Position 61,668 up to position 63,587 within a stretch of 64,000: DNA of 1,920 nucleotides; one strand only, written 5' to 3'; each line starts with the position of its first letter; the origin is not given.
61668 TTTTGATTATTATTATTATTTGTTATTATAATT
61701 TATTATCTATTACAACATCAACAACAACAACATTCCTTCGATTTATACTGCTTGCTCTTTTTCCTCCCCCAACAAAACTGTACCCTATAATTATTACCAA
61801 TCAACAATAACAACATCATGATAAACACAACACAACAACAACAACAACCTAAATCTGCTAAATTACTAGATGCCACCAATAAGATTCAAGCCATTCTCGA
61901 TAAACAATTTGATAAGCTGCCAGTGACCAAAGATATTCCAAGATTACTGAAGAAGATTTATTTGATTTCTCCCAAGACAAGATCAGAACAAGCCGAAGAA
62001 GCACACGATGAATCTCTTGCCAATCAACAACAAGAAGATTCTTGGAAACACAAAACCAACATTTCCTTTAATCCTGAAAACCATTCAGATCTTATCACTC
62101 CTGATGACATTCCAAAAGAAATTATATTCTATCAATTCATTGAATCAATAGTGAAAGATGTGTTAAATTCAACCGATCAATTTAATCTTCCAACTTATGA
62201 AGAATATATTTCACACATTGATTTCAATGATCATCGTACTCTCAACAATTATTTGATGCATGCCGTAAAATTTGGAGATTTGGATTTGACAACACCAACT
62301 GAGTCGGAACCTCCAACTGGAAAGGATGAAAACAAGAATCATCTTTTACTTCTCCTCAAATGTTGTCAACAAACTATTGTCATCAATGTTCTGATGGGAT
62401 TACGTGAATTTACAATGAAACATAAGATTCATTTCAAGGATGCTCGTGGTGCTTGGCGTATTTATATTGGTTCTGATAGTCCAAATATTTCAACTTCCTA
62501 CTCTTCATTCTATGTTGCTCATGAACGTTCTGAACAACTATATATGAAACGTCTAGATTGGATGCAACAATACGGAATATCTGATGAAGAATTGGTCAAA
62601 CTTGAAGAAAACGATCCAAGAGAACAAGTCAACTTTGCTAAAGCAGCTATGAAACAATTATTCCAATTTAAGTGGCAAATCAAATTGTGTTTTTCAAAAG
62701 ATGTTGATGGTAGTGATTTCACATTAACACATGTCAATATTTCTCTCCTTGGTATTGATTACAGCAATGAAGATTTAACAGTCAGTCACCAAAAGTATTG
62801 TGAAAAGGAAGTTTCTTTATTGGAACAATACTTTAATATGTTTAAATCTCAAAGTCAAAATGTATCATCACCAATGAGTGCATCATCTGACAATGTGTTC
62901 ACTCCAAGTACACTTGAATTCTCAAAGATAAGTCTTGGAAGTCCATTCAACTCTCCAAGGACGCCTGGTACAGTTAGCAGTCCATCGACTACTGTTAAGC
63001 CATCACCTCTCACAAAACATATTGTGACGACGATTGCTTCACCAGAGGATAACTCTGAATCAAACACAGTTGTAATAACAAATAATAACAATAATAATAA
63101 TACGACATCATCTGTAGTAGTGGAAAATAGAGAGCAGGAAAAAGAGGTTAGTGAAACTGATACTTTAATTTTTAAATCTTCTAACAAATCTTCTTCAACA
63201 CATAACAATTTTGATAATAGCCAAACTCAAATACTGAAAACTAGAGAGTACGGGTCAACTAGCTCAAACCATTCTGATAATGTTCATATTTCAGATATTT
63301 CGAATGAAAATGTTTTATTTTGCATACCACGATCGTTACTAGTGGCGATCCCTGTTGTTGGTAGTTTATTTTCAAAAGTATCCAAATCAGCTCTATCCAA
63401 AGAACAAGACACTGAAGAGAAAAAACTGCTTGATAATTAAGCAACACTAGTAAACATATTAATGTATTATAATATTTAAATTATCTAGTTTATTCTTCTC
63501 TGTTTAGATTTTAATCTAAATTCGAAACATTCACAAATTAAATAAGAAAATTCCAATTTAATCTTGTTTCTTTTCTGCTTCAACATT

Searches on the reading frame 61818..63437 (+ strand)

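Call 61: search_protein_families(library=pfam, proteins=[window:61818-63437:+], max_evalue=0.0001)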
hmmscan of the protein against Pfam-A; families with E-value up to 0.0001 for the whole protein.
window:61818-63437:+ (540 aa): 1 family
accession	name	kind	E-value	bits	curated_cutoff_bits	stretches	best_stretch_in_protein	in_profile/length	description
PF24929.1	GlfB_C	-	1.5e-11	44.6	27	1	19-324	4-218/227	GlfB-like, C-terminal domain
